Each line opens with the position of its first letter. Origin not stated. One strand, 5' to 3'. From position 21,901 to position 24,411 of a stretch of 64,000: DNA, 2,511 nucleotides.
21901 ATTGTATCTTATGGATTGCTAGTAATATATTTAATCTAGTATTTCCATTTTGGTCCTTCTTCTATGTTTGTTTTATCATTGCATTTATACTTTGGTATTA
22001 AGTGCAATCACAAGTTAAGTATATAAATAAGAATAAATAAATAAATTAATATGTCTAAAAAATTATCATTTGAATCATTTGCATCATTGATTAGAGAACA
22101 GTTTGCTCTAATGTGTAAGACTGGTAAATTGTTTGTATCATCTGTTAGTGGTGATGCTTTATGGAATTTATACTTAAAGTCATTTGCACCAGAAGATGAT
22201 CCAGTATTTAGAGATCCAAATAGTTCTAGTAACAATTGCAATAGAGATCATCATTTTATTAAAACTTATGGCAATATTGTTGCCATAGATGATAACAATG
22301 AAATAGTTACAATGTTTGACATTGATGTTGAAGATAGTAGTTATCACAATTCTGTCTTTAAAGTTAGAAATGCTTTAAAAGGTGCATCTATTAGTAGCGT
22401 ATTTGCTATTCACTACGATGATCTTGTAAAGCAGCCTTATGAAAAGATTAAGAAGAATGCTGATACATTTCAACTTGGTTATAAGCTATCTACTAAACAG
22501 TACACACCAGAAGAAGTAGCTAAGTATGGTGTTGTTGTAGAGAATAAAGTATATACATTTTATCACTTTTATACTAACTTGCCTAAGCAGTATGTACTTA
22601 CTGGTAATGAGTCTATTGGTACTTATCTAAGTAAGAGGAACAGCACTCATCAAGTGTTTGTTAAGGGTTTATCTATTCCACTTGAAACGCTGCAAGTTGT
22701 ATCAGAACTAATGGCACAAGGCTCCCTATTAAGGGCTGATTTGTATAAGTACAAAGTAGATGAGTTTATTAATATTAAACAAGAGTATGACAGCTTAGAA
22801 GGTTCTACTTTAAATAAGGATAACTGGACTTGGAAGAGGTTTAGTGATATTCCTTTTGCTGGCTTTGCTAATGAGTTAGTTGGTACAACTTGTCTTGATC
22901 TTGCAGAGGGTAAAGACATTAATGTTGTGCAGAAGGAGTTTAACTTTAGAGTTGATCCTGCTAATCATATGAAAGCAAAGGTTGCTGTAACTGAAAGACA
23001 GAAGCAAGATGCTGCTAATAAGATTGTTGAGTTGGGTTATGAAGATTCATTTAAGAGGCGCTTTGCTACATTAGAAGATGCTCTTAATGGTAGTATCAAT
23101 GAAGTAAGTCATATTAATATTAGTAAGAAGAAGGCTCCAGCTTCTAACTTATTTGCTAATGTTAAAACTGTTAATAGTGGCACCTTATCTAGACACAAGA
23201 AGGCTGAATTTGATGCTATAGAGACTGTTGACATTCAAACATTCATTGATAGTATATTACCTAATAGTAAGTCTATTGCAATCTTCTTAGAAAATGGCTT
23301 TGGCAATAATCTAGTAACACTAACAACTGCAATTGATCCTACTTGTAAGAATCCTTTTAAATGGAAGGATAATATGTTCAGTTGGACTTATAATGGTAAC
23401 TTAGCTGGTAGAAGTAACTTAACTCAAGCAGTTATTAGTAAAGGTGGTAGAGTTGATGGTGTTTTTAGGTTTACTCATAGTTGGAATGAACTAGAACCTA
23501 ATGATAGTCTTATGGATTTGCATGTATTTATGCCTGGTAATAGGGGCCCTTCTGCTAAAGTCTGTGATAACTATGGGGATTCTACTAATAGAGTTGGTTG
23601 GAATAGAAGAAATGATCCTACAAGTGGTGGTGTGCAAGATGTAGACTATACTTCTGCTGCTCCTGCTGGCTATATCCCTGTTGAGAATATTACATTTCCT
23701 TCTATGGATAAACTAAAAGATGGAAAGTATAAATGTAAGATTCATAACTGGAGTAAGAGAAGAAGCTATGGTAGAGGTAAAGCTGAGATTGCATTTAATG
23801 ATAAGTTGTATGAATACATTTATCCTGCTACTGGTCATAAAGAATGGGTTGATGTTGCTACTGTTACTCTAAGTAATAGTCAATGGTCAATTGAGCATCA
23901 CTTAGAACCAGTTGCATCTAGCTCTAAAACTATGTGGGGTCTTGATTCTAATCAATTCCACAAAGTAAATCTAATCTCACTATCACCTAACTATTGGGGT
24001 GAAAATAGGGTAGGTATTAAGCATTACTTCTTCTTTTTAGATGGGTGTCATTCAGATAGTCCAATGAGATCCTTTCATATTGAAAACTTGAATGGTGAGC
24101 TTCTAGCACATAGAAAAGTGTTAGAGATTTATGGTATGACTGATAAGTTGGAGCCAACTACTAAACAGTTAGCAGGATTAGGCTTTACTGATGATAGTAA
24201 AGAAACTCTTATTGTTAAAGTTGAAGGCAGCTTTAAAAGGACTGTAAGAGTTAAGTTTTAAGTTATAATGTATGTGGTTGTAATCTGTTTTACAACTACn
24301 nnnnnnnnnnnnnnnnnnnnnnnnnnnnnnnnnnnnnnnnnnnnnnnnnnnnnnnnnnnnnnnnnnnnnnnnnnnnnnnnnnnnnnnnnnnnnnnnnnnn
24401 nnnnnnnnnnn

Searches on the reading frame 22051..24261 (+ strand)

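Call 28: search_protein_families(library=phrogs, proteins=[window:22051-24261:+], max_evalue=0.00001)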
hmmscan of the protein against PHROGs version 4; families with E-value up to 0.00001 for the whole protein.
window:22051-24261:+ (736 aa): 4 families
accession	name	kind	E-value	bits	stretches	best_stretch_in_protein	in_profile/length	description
phrog_1735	-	unknown function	5.6e-172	575.1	1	6-736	3-673/673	-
phrog_23228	-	unknown function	2.5e-78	264.9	1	238-736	3-472/472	-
phrog_21434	-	unknown function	2.6e-14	54.4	1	6-92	3-86/93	-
phrog_25920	-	unknown function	1.8e-12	48.9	1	7-93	4-88/173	-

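Call 62: search_protein_families(library=pfam, proteins=[window:22051-24261:+], max_evalue=0.001)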
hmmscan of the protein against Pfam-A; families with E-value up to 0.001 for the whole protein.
window:22051-24261:+ (736 aa): 0 families
